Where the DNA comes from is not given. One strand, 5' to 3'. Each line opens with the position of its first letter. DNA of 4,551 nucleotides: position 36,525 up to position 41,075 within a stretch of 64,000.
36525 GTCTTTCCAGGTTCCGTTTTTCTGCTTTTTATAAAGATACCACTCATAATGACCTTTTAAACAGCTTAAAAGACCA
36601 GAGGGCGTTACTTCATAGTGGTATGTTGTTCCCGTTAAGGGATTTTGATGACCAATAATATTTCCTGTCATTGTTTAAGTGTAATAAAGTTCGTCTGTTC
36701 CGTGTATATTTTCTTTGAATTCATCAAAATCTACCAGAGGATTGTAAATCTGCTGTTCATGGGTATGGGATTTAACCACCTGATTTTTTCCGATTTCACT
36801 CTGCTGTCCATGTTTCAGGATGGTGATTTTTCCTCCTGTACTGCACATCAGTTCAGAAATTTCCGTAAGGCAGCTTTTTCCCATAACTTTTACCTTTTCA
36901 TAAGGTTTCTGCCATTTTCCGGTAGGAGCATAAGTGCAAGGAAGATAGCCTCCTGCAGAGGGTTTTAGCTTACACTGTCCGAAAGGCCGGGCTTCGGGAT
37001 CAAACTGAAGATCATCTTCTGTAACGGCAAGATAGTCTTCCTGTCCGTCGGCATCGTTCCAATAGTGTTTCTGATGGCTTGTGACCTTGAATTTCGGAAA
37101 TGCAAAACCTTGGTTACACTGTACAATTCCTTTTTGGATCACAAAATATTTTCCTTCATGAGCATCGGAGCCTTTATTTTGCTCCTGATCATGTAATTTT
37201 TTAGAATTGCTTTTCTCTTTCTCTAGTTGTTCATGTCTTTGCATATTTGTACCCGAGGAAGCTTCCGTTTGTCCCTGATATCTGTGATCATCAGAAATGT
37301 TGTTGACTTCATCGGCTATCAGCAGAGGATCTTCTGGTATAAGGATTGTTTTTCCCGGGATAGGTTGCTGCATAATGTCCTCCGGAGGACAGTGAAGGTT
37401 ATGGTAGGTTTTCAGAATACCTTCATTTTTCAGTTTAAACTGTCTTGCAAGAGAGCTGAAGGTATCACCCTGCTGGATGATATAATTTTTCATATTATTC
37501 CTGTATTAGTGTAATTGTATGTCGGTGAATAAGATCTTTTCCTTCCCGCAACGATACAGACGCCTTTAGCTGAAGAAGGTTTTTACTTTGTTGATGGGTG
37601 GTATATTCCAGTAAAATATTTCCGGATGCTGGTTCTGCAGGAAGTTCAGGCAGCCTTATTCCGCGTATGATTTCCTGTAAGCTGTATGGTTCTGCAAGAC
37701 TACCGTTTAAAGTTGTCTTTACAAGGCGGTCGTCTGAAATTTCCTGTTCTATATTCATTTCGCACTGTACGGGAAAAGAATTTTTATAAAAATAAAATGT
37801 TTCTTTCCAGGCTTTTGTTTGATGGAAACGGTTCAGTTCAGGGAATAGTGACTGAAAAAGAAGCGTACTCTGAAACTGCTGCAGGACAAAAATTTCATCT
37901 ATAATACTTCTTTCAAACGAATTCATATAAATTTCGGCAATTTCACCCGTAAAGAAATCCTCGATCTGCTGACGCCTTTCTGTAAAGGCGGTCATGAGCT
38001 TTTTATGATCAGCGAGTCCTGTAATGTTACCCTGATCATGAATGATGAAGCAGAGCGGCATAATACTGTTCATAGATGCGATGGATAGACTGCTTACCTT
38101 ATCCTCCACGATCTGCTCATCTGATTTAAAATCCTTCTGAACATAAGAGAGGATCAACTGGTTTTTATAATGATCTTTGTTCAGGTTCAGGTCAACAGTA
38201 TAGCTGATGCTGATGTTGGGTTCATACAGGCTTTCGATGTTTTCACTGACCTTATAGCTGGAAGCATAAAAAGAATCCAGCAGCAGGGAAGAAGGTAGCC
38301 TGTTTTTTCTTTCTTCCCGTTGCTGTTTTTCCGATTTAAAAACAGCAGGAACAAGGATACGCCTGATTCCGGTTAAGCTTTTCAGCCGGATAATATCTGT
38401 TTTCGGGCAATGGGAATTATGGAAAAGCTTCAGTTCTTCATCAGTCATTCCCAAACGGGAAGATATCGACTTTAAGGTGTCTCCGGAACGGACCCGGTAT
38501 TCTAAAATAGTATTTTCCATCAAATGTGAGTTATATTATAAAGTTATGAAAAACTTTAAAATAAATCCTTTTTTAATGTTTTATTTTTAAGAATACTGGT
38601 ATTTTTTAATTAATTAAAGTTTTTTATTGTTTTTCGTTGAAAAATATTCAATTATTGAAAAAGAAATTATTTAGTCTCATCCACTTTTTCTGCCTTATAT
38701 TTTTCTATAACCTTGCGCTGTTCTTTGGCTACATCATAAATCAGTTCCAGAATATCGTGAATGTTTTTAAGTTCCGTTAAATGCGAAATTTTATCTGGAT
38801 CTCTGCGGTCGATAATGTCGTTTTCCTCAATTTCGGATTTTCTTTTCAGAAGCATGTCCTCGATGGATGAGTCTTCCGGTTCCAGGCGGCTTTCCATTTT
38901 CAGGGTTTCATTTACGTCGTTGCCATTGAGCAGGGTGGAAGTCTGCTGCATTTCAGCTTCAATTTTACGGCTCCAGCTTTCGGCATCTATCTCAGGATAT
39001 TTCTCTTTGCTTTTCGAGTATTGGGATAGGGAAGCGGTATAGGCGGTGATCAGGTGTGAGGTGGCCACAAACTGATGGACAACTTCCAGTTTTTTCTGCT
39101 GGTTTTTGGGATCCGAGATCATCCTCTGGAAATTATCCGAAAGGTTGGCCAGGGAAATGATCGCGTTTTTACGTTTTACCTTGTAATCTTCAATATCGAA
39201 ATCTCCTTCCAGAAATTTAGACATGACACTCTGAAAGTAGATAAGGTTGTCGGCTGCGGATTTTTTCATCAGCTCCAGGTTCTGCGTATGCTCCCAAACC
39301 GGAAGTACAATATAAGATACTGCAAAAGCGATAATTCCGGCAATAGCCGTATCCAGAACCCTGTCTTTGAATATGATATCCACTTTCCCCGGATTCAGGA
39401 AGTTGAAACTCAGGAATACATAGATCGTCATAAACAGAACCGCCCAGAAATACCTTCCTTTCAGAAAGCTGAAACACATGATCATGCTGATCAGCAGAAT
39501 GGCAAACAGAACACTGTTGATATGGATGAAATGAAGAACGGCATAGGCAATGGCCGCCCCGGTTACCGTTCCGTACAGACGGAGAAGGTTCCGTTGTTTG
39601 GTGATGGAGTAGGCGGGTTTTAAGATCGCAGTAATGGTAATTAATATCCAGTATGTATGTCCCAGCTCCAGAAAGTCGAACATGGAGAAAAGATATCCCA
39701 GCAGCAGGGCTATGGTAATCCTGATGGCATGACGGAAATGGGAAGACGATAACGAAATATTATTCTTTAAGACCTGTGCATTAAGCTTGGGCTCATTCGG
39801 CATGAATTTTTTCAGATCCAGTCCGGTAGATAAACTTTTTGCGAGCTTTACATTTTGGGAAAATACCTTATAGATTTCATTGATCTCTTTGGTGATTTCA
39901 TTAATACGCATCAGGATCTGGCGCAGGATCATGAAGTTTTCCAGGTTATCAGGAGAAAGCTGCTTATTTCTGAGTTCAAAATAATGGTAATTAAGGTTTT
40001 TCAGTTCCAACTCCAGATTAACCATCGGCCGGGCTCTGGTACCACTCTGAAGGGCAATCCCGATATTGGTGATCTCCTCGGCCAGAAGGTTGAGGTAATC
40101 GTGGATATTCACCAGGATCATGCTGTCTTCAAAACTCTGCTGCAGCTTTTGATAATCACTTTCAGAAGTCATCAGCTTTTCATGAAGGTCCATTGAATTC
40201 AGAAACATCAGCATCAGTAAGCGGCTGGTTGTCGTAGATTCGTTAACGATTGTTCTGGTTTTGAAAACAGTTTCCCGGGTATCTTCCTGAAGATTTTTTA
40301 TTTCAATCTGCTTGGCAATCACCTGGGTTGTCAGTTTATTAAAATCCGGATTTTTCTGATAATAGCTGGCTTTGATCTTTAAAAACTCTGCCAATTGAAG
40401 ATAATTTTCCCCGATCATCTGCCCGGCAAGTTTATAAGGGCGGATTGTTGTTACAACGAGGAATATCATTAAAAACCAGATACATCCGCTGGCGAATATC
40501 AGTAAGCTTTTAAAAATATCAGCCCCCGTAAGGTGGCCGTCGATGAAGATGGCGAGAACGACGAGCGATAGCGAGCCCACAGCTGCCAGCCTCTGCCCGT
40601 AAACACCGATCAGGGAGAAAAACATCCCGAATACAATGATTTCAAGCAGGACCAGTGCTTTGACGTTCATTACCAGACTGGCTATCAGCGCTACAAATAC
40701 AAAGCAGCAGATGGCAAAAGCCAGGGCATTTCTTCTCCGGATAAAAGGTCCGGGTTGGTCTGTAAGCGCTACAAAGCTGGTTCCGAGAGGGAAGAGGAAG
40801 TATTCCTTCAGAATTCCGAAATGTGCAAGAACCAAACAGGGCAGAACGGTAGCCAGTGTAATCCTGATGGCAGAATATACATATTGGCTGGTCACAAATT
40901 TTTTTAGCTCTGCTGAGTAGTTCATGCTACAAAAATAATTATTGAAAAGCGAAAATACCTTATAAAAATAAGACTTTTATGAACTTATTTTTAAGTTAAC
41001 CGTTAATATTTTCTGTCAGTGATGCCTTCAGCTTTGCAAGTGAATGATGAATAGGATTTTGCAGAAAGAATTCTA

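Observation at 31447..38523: Stand-alone LysM / LysM-DUF4280 / effector / triple-lipoprotein antibacterial cassette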

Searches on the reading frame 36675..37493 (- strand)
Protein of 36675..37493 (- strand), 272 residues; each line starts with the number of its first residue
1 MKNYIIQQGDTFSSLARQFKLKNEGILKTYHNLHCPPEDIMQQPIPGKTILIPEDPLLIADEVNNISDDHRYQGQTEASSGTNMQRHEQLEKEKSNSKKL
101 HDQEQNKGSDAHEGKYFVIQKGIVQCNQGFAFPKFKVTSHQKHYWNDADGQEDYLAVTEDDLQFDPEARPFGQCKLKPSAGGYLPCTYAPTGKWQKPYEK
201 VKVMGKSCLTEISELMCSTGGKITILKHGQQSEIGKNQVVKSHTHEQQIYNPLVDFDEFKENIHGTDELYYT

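Call 3: search_protein_families(library=pfam, proteins=[window:36675-37493:-], max_evalue=0.1)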
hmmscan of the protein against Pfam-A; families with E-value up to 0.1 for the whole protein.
window:36675-37493:- (272 aa): 3 families
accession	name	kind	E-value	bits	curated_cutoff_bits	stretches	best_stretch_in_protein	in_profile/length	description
PF14107.11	DUF4280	-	2.3e-19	70.4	26.3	1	118-230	1-109/109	Domain of unknown function (DUF4280)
PF01476.26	LysM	-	0.0048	17.3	20.9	1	4-22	1-19/43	LysM domain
PF23473.1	LysM3_LYK4_5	-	0.01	16.3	29.3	1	4-28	5-29/48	LYK4/5 LysM3 domain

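Call 4: search_protein_families(library=ncbifam, proteins=[window:36675-37493:-], max_evalue=0.1)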
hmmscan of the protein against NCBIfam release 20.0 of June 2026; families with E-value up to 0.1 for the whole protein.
window:36675-37493:- (272 aa): 0 families

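Call 6: search_solved_structures(query=window:36675-37493:-, max_evalue=1, show_alignments=2)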
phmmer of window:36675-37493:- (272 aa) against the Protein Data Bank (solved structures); distinct sequences matched with E-value up to 1: 3.
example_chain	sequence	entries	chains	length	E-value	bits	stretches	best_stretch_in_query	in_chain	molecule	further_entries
9jg8_B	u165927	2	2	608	3.6e-05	26.5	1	114-241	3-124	DUF3289 family protein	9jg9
3pib_A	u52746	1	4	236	0.68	12.4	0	165-206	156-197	eqFP578 fluorescent protein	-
3pjb_A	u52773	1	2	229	0.69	12.4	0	165-206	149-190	Red fluorescent protein eqFP578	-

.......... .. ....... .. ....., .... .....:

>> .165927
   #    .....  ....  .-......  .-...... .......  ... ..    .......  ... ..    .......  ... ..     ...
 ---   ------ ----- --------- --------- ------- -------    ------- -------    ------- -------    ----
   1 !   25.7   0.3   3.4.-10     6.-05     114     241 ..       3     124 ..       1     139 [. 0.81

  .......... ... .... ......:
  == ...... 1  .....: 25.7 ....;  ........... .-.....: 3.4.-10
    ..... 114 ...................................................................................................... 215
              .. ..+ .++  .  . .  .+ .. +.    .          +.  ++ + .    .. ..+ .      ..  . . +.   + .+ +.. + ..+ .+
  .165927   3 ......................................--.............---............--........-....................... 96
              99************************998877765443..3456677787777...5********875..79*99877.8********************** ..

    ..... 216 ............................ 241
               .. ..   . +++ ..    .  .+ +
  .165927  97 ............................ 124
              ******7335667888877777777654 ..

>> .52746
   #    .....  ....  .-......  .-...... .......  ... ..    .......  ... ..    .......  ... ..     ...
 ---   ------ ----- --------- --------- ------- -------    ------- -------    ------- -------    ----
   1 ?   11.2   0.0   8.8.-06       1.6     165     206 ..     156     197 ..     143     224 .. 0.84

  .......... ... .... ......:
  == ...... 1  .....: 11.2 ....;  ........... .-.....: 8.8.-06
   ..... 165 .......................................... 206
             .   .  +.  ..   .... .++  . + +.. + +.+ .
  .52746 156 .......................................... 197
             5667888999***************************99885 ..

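Call 69: search_protein_families(library=phrogs, proteins=[window:36675-37493:-], max_evalue=0.01)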
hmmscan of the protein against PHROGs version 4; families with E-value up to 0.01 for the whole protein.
window:36675-37493:- (272 aa): 0 families

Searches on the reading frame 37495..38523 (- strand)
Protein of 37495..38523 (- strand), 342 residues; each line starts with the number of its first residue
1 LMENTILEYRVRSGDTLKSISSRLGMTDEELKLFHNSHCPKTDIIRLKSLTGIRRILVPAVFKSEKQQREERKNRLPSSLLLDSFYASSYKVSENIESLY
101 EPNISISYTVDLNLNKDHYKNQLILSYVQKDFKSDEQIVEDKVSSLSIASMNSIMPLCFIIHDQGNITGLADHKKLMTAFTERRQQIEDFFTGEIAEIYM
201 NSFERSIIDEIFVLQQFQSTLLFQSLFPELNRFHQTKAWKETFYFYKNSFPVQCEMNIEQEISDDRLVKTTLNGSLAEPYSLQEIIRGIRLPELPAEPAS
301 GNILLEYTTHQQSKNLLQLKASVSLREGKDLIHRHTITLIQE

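Call 3: search_protein_families(library=pfam, proteins=[window:37495-38523:-], max_evalue=0.1)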
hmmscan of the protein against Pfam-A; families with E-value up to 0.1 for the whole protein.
window:37495-38523:- (342 aa): 4 families
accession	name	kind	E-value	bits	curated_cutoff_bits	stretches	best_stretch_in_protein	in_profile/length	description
PF01476.26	LysM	-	0.00039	20.8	20.9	1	9-31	1-23/43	LysM domain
PF22310.2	NMB0315_dom_I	-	0.00058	20.6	27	1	8-49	5-46/83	NMB0315-like, domain I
PF17110.10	TFB6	-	0.065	13.5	21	0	37-72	88-123/170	Subunit 11 of the general transcription factor TFIIH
PF11543.14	UN_NPL4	-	0.082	13.9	21.9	0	44-58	6-20/80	Nuclear pore localisation protein NPL4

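Call 4: search_protein_families(library=ncbifam, proteins=[window:37495-38523:-], max_evalue=0.1)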
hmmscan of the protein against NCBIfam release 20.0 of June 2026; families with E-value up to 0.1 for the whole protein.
window:37495-38523:- (342 aa): 1 family
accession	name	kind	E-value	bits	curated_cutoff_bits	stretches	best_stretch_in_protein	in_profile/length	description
NF008050.0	PRK10783.1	equivalog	0.00075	17.9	508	1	8-36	345-373/457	murein transglycosylase D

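Call 24: find_homologous_proteins(query=window:37495-38523:-)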
Query window:37495-38523:- (342 aa): 48 proteins with E <= 0.001 among 2093 candidates.
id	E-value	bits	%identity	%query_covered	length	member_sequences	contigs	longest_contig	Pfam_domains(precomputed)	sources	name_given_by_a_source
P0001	9.4e-219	743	100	100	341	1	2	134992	-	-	-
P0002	1.1e-119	417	57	99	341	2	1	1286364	-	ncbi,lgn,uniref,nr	ncbi:LysM peptidoglycan-binding domain-containing protein [Chryseobacterium aurantiacum]|uniref:LysM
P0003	2.6e-118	413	57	99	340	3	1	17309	-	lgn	-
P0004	3.2e-117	409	56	99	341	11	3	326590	-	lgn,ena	-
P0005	5.8e-117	408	56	99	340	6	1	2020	PF01476.27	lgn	-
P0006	4.3e-116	406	56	100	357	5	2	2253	PF01476.27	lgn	-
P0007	8.7e-116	405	57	99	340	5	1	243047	-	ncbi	ncbi:hypothetical protein OWR28_25445 [Chryseobacterium sp. 1B4]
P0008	1.6e-115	404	56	99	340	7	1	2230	PF01476.27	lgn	-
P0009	5.1e-115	402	54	99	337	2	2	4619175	-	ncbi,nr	ncbi:hypothetical protein QWZ06_04830 [Chryseobacterium tructae]|nr:hypothetical protein [Chryseobac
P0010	6.1e-115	402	56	99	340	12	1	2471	-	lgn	-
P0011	3.9e-114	399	56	99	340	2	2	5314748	PF01476.27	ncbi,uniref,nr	ncbi:LysM peptidoglycan-binding domain-containing protein [Chryseobacterium sp. ES2]|uniref:LysM pep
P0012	4.7e-114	399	55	99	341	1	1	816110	-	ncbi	ncbi:LysM peptidoglycan-binding domain-containing protein [Chryseobacterium sp. M5A1_1a]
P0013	6.6e-114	398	55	99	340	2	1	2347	-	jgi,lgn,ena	-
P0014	2.7e-113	396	56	99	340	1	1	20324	-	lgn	-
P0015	4.2e-113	396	56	99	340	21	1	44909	-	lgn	-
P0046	9.5e-91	322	42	99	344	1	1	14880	-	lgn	-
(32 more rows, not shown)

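Call 25: find_encoding_contigs(protein=P0002, flank=10000, max_places=2)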
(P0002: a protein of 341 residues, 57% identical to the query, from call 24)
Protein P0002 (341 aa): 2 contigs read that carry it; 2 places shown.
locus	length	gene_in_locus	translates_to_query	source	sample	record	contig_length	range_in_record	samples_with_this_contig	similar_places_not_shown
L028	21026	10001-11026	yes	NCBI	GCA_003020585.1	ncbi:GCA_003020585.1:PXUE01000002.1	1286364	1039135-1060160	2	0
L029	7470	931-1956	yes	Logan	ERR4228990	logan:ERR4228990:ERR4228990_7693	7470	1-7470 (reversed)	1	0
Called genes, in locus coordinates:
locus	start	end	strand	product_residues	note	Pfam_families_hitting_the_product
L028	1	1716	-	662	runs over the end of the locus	PF01807:Zn_ribbon_DnaG, PF08275:DNAG_N, PF01751:Toprim, PF13155:Toprim_2, PF13362:Toprim_3 (weak), PF13662:Toprim_4, PF10410:DnaB_bind (weak), PF28534:DUF8430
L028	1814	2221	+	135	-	PF02367:TsaE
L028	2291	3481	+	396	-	PF05222:AlaDh_PNT_N, PF02826:2-Hacid_dh_C (faint), PF01262:AlaDh_PNT_C, PF01488:Shikimate_DH (weak)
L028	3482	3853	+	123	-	-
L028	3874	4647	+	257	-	PF06580:His_kinase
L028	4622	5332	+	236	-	PF00072:Response_reg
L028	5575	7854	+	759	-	PF00999:Na_H_Exchanger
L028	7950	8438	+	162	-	-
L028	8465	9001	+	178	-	-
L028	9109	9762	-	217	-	-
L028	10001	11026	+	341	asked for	-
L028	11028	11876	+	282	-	PF14107:DUF4280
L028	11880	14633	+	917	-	PF01471:PG_binding_1 (faint), PF05838:Glyco_hydro_108, PF09374:PG_binding_3 (weak)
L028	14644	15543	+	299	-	-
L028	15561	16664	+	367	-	PF08239:SH3_3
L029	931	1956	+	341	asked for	-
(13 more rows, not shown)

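Call 26: find_encoding_contigs(protein=P0046, flank=10000, max_places=2)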
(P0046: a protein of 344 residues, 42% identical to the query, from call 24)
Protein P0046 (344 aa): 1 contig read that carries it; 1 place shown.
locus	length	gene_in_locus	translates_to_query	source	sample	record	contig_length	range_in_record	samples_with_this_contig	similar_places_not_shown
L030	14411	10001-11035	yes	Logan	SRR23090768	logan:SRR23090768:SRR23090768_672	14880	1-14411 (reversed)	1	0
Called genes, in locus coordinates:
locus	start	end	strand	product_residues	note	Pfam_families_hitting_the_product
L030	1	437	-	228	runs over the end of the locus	PF00574:CLP_protease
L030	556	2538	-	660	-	PF01807:Zn_ribbon_DnaG, PF08275:DNAG_N, PF01751:Toprim, PF13155:Toprim_2, PF13362:Toprim_3 (weak), PF13662:Toprim_4, PF28534:DUF8430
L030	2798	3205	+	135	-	PF02367:TsaE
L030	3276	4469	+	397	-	PF05222:AlaDh_PNT_N, PF01262:AlaDh_PNT_C, PF01488:Shikimate_DH (weak), PF02826:2-Hacid_dh_C (weak)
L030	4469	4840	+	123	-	-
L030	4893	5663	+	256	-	PF06580:His_kinase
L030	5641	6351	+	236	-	PF00072:Response_reg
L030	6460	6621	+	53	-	-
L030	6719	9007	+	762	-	PF00999:Na_H_Exchanger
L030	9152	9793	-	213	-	-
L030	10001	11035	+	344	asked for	-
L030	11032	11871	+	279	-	PF14107:DUF4280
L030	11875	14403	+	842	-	PF01551:Peptidase_M23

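Call 69: search_protein_families(library=phrogs, proteins=[window:37495-38523:-], max_evalue=0.01)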
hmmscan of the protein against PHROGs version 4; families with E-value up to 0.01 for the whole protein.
window:37495-38523:- (342 aa): 0 families

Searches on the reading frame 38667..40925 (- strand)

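Call 98: search_protein_families(library=pfam, proteins=[window:38667-40925:-], max_evalue=0.001)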
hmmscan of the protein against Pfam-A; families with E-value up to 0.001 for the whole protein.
window:38667-40925:- (752 aa): 3 families
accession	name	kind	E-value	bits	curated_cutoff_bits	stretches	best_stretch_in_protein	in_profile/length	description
PF12805.13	FUSC-like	-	3.2e-35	122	22.1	1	68-345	2-281/284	FUSC-like inner membrane protein yccS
PF13515.12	FUSC_2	-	7.1e-19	68.6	25.6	1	416-536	6-126/126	Fusaric acid resistance protein-like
PF04632.18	FUSC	-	0.00015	21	30.9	1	398-478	3-81/660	Fusaric acid resistance protein family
